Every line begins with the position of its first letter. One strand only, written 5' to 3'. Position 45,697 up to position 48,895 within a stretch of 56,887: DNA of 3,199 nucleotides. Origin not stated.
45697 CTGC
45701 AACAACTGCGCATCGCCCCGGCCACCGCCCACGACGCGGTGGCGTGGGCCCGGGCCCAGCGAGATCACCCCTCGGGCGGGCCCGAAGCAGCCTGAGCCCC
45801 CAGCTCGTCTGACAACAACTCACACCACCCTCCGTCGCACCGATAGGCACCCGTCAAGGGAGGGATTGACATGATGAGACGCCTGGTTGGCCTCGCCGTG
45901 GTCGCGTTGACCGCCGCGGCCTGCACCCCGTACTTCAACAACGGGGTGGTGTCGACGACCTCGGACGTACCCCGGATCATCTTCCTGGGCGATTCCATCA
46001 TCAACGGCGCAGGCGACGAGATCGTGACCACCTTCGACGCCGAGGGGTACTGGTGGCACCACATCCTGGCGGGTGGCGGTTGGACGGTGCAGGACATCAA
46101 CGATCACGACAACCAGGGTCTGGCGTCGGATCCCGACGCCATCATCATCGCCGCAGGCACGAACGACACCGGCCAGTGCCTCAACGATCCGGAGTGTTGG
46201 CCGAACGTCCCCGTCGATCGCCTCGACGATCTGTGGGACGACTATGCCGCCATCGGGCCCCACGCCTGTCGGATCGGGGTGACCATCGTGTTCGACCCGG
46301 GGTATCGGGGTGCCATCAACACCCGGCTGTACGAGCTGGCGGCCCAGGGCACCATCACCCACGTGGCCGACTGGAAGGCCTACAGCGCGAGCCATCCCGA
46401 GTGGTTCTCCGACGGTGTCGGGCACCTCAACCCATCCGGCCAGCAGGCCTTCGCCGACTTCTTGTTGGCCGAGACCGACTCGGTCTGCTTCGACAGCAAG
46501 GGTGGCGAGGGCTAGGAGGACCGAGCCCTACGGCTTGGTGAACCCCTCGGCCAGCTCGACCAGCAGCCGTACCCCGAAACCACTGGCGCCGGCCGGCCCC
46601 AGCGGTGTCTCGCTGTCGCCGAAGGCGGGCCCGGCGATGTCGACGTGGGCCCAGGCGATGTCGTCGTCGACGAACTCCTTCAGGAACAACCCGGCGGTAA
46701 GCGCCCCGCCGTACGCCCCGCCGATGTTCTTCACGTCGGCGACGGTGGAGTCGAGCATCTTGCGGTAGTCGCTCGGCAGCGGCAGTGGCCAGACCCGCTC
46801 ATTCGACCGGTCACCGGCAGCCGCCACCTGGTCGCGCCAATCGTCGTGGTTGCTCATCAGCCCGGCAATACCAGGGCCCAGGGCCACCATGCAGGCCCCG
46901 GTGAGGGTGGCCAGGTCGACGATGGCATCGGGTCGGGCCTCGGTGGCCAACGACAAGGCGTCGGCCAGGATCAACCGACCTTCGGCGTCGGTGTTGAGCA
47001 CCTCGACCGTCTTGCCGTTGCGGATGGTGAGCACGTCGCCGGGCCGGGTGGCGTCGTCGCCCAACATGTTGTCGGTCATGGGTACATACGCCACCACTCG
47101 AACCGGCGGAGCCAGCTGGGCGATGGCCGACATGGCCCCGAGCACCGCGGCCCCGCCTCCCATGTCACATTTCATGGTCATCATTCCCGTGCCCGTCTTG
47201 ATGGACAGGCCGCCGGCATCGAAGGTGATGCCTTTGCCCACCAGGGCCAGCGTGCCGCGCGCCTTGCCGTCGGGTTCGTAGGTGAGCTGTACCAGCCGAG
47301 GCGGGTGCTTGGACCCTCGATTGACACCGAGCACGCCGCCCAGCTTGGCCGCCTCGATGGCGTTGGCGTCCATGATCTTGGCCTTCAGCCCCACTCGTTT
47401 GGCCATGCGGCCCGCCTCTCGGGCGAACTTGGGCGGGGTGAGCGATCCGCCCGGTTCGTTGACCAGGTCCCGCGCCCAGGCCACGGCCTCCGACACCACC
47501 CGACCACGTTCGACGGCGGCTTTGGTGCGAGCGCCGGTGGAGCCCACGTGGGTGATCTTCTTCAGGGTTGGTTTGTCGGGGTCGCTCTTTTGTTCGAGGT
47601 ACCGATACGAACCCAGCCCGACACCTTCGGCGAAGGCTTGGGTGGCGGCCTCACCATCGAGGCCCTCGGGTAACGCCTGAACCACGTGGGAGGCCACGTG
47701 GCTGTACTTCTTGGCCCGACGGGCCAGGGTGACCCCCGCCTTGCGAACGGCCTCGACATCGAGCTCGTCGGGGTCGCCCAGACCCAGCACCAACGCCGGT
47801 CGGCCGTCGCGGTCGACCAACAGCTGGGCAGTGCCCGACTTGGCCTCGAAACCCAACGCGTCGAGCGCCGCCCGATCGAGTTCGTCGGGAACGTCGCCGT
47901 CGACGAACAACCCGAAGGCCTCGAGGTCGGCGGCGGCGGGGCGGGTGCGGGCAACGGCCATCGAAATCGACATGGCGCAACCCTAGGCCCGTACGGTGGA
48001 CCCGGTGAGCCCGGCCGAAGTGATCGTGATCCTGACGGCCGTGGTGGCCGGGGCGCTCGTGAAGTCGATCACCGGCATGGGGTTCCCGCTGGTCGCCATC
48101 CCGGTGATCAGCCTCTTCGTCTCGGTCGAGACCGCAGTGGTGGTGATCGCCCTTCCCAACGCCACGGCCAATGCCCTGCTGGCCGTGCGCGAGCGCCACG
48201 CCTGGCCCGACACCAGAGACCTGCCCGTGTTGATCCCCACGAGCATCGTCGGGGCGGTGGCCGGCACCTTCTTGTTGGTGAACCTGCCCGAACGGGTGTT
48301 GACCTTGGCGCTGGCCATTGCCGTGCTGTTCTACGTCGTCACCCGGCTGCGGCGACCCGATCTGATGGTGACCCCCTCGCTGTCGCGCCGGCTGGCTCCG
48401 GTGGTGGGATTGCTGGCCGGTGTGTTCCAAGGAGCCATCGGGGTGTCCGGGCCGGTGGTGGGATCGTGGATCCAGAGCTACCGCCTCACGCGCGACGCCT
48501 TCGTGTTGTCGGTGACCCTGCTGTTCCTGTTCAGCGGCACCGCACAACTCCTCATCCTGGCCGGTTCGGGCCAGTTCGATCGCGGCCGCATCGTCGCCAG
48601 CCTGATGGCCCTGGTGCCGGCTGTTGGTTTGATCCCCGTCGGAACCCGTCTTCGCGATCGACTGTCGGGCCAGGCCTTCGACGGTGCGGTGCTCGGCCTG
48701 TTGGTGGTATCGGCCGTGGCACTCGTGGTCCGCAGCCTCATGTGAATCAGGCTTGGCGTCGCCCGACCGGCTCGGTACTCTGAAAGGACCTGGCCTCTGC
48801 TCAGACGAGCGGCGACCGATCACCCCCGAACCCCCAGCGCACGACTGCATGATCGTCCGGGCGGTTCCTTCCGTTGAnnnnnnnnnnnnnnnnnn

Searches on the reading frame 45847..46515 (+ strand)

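Call 30: search_protein_families(library=pfam, proteins=[window:45847-46515:+], max_evalue=0.0001)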
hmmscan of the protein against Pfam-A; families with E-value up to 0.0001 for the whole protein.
window:45847-46515:+ (222 aa): 2 families
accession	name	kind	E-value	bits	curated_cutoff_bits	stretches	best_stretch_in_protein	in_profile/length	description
PF13472.12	Lipase_GDSL_2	-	5.5e-12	47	32.9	1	46-201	1-178/178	GDSL-like Lipase/Acylhydrolase family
PF00657.28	Lipase_GDSL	-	7.4e-05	23.4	23.6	0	81-204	61-206/208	GDSL-like Lipase/Acylhydrolase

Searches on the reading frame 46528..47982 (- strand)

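Call 30: search_protein_families(library=pfam, proteins=[window:46528-47982:-], max_evalue=0.0001)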
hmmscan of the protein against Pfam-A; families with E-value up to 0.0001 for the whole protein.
window:46528-47982:- (484 aa): 2 families
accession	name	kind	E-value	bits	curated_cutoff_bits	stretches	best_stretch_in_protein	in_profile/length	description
PF00883.26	Peptidase_M17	-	5.7e-121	404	25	1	169-475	2-310/310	Cytosol aminopeptidase family, catalytic domain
PF02789.23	Peptidase_M17_N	-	1.9e-11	44.4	23.4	1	38-134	27-128/129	Cytosol aminopeptidase family, N-terminal domain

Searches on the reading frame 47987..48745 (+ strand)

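Call 30: search_protein_families(library=pfam, proteins=[window:47987-48745:+], max_evalue=0.0001)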
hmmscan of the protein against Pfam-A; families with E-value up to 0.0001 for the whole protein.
window:47987-48745:+ (252 aa): 1 family
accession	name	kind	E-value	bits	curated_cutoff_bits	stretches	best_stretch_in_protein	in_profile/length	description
PF01925.25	TauE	-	1.2e-24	87.7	32.6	1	15-246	2-237/237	Sulfite exporter TauE/SafE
